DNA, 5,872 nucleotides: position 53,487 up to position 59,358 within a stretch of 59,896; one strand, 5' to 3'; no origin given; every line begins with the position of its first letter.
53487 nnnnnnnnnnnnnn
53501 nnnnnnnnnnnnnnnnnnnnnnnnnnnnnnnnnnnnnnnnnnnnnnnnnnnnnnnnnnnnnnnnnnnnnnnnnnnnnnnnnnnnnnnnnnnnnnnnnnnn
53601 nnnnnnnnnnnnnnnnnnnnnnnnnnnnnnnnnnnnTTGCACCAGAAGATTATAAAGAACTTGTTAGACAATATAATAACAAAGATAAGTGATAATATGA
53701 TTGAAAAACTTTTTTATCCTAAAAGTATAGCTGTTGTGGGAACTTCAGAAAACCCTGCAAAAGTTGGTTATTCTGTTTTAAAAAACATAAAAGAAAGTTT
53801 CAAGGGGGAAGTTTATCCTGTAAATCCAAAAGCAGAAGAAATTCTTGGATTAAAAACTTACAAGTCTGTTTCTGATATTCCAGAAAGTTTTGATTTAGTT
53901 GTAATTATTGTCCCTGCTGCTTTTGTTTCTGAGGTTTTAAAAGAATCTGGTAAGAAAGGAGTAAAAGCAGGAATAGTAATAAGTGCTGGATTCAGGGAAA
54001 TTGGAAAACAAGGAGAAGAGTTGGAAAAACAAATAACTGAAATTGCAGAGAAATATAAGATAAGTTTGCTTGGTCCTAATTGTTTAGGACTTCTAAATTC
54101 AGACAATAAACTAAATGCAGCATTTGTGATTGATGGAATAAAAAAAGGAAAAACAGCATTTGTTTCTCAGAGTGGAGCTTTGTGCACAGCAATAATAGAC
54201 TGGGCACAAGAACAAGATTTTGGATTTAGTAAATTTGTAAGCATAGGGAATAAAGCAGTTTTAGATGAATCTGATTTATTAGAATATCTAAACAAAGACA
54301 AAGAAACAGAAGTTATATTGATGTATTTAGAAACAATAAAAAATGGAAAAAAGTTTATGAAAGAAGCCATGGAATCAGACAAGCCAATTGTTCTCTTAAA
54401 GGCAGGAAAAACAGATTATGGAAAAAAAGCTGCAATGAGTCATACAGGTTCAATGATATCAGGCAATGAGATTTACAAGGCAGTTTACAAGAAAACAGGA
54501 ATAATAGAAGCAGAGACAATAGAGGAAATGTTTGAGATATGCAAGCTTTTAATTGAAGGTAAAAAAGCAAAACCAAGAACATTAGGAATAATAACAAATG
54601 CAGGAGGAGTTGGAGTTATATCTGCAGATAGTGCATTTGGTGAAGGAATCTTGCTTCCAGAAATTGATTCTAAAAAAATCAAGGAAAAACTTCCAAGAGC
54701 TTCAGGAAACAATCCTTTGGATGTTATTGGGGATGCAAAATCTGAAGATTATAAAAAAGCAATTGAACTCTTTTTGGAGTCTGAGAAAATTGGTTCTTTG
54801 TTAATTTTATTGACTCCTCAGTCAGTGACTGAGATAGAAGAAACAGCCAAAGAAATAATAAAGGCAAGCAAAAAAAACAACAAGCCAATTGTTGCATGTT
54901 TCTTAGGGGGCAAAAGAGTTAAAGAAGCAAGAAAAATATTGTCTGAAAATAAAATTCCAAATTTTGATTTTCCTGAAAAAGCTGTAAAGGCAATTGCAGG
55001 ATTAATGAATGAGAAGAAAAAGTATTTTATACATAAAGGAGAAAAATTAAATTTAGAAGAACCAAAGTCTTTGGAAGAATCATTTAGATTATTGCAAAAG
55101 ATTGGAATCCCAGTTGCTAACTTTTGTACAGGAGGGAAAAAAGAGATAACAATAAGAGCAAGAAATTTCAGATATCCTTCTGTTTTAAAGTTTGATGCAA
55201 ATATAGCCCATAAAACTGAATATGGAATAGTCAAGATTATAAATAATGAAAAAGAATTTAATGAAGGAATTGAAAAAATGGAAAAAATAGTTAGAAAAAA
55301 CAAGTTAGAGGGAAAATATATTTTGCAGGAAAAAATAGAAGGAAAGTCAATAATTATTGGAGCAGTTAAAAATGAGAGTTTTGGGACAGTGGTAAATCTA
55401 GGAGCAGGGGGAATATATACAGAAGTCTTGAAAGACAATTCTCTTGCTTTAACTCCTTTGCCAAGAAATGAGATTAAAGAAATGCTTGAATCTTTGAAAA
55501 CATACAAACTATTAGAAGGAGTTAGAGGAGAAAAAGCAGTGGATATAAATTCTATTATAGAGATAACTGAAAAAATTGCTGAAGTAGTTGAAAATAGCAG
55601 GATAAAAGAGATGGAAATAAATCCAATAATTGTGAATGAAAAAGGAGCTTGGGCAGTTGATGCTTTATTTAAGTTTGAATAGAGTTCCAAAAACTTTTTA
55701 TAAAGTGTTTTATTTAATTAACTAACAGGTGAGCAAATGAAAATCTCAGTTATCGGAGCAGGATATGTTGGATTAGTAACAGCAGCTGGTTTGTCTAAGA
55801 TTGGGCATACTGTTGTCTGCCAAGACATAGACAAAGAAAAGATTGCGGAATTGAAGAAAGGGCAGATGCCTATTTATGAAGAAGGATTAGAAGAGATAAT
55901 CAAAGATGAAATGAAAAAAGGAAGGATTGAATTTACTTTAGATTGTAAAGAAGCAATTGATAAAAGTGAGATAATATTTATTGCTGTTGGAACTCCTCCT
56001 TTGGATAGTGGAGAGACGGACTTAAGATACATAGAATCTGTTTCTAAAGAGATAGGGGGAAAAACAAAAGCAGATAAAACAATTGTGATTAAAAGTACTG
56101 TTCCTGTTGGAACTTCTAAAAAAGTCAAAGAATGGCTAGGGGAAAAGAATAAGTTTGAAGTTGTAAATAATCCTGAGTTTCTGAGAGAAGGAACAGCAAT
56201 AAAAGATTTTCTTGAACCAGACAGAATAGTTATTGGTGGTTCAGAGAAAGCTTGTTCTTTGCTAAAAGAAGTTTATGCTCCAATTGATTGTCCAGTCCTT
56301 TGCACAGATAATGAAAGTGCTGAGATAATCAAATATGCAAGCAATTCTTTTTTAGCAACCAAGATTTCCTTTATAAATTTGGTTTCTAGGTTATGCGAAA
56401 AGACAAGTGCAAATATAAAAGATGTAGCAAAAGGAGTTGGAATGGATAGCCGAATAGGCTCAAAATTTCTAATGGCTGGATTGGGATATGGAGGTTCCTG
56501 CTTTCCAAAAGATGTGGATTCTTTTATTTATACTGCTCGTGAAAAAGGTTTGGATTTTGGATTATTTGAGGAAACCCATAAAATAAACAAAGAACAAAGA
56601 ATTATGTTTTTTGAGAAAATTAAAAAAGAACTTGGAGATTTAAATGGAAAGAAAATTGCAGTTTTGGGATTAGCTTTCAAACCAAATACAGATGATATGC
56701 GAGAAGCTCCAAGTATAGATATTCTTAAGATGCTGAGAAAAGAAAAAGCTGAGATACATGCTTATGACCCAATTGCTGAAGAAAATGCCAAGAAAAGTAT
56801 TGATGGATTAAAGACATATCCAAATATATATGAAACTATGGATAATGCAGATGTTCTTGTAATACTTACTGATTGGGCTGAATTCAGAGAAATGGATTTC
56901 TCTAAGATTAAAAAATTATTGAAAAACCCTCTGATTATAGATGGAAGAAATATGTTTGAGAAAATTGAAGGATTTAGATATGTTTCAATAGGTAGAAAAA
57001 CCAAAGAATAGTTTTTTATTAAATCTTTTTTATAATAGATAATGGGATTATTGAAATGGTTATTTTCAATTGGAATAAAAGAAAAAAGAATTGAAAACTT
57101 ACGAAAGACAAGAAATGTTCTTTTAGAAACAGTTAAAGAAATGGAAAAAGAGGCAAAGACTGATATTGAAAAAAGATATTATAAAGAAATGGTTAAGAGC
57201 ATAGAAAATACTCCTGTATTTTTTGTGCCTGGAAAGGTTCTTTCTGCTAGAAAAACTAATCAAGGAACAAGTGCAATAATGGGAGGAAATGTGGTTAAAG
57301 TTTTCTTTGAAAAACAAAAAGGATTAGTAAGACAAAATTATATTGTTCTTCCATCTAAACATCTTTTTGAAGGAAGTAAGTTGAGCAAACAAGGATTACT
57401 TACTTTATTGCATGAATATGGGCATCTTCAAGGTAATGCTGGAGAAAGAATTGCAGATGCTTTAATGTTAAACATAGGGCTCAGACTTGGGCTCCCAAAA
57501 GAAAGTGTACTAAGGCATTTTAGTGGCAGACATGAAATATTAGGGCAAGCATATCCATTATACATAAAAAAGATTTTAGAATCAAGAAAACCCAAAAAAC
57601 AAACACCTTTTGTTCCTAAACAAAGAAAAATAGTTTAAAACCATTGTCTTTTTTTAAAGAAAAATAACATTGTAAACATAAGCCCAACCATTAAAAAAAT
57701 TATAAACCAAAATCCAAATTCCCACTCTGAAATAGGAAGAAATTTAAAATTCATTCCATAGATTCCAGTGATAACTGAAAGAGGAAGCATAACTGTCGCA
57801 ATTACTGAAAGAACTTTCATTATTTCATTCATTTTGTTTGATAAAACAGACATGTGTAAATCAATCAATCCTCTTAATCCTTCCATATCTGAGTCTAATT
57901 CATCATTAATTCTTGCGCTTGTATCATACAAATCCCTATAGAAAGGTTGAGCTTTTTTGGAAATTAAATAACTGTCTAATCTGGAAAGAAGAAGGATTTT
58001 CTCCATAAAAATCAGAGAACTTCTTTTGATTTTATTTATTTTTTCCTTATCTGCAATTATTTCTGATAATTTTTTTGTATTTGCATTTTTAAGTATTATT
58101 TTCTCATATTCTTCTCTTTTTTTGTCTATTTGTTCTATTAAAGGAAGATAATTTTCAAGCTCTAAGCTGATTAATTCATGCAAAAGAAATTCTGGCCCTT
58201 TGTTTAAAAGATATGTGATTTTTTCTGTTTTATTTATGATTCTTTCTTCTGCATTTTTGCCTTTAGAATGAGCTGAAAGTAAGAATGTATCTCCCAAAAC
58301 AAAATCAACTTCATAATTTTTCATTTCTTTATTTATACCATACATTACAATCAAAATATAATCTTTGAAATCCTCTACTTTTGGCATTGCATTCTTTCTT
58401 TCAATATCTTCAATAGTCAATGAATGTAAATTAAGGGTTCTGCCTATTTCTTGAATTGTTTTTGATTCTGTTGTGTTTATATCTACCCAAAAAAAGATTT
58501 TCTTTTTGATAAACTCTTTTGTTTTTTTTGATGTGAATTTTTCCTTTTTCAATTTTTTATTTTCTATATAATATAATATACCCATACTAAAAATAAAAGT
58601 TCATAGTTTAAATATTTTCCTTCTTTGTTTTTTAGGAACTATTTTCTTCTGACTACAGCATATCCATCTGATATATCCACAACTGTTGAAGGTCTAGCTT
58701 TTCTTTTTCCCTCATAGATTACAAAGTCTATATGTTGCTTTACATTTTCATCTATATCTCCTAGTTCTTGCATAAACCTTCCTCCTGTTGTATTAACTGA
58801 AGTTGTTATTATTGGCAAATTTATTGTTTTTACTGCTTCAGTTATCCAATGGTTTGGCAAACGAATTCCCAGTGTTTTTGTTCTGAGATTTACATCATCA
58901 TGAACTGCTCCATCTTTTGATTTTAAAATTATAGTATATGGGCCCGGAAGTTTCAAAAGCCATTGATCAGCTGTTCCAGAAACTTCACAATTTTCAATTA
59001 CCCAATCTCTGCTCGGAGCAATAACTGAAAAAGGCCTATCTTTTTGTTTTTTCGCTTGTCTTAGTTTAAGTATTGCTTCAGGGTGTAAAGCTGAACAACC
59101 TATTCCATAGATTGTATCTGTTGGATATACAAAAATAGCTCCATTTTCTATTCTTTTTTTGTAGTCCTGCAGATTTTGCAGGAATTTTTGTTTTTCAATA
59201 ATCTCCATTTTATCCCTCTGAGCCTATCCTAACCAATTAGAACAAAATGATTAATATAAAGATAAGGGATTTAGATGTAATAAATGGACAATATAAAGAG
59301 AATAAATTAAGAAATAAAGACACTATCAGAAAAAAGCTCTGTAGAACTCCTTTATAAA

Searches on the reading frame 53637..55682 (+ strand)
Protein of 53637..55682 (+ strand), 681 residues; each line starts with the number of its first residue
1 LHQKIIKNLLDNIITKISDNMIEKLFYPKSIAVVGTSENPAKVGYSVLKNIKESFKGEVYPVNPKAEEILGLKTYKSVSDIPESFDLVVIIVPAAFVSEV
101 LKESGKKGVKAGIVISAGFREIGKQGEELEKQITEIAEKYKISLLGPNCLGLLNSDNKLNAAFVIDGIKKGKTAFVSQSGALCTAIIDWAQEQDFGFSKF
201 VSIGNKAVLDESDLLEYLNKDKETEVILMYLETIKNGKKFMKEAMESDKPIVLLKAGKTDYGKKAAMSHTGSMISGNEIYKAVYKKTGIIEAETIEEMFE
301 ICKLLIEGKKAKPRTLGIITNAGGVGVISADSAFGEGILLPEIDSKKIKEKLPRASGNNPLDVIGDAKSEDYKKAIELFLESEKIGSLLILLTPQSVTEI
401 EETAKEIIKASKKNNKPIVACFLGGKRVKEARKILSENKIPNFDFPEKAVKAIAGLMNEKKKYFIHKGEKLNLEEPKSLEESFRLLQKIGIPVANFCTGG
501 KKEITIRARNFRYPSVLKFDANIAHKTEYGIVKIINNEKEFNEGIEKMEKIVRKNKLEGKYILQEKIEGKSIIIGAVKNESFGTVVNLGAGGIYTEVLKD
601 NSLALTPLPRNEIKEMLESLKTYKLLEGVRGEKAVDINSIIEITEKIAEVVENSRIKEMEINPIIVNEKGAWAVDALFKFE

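Call 8: search_protein_families(library=ncbifam, proteins=[window:53637-55682:+], max_evalue=0.00001)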
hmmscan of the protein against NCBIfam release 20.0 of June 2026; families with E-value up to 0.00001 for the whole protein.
window:53637-55682:+ (681 aa): 8 families
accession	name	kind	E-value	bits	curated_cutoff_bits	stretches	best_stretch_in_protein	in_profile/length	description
TIGR02717.1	AcCoA-syn-alpha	equivalog_domain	4.1e-162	539.9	567.15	1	23-458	2-445/447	acetate--CoA ligase alpha subunit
NF045493.1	HydDutCoALig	equivalog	3.9e-150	501.7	1300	1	24-671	5-687/698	4-hydroxybutyrate--CoA ligase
NF045494.1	AcCoALig_Archglob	equivalog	3.3e-146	488.4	1200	2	21-461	217-664/665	acetate--CoA ligase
NF045492.1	HydPropCoALig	equivalog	3.3e-122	409.2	1300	2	9-457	233-694/700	3-hydroxypropionate--CoA ligase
TIGR01019.1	sucCoAalpha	subfamily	5.8e-21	75.1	353.2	1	66-279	43-255/286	succinate--CoA ligase subunit alpha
NF004230.0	PRK05678.1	equivalog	1.7e-20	73.4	336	1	66-298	45-280/291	succinate--CoA ligase subunit alpha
NF001913.0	PRK00696.1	equivalog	8.1e-10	38.2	370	1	310-454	244-382/388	ADP-forming succinate--CoA ligase subunit beta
TIGR01016.1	sucCoAbeta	subfamily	2e-07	30.3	375.55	0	308-441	242-367/386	succinate-CoA ligase subunit beta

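Call 9: search_protein_families(library=pfam, proteins=[window:53637-55682:+], max_evalue=0.0001)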
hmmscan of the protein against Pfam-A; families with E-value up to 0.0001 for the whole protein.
window:53637-55682:+ (681 aa): 6 families
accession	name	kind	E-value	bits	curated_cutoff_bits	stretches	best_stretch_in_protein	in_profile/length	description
PF13607.11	Succ_CoA_lig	-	6.7e-52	175.3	27.4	1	170-305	1-138/138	Succinyl-CoA ligase like flavodoxin domain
PF13549.11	ATP-grasp_5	-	1.3e-42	146.1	27.6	1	480-677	13-218/221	ATP-grasp domain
PF13380.12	CoA_binding_2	-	8.5e-28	97.6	22.8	1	29-153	1-114/116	CoA binding domain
PF02629.25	CoA_binding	-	3.6e-14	53.7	22.3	1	28-118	3-97/97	CoA binding domain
PF19045.5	Ligase_CoA_2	-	2.6e-10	41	23.7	1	318-454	3-148/162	Ligase-CoA domain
PF00549.24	Ligase_CoA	-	9.3e-07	29.5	24.5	0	176-232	1-59/128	CoA-ligase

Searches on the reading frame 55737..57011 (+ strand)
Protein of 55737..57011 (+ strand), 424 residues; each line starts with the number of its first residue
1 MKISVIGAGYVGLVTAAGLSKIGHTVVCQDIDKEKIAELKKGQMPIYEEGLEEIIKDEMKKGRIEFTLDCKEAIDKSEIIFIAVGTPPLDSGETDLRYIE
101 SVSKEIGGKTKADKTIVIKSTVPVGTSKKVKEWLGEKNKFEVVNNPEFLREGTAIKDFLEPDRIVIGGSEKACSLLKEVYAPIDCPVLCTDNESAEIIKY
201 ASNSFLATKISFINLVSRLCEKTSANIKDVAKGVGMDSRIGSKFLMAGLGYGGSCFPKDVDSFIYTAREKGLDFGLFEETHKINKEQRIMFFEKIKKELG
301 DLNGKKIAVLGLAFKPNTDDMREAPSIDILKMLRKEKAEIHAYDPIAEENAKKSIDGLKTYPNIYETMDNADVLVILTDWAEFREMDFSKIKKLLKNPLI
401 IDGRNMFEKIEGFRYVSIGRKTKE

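Call 8: search_protein_families(library=ncbifam, proteins=[window:55737-57011:+], max_evalue=0.00001)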
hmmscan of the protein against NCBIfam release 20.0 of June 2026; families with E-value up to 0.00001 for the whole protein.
window:55737-57011:+ (424 aa): 7 families
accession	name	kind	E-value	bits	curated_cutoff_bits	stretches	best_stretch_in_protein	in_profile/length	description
NF047673.2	TeichurnBiosyTuaD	equivalog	1.5e-158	528.5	700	1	2-421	3-432/439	UDP-glucose 6-dehydrogenase TuaD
TIGR03026.1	NDP-sugDHase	subfamily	2.7e-143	477.7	189.8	1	1-405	1-413/413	nucleotide sugar dehydrogenase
NF041297.1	UDPGDh_AglM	equivalog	7.8e-112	374.3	670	1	1-417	1-427/429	UDP-glucose 6-dehydrogenase AglM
NF040825.1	UDPMaNacDH_Arch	equivalog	2e-61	208.1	750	1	1-420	1-415/418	UDP-N-acetyl-D-mannosamine dehydrogenase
NF008286.0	PRK11064.1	equivalog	2.3e-53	181.3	459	1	2-393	5-409/420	UDP-N-acetyl-D-mannosamine dehydrogenase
NF011631.0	PRK15057.1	equivalog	9.6e-41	140.1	757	1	1-351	1-343/388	UDP-glucose 6-dehydrogenase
NF011729.0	PRK15182.1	equivalog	7.9e-17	61.1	592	1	2-394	8-402/425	Vi polysaccharide biosynthesis UDP-N-acetylglucosamine C-6 dehydrogenase TviB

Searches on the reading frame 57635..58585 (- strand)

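Call 8: search_protein_families(library=ncbifam, proteins=[window:57635-58585:-], max_evalue=0.00001)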
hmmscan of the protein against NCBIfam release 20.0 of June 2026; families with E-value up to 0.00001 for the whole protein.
window:57635-58585:- (316 aa): 2 families
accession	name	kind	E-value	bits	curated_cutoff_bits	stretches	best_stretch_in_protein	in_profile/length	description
TIGR00383.1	corA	equivalog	2.1e-61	208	200.75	1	6-316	5-320/320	magnesium/cobalt transporter CorA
NF007092.0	PRK09546.1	equivalog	2.3e-16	59.9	292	1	21-316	30-327/327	zinc transporter ZntB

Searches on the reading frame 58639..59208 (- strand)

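Call 9: search_protein_families(library=pfam, proteins=[window:58639-59208:-], max_evalue=0.0001)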
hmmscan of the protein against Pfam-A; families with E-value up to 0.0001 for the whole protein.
window:58639-59208:- (189 aa): 1 family
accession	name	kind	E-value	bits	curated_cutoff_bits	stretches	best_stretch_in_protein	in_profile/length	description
PF01300.24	Sua5_yciO_yrdC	-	2.2e-37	128.7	25.1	1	19-188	2-177/178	Telomere recombination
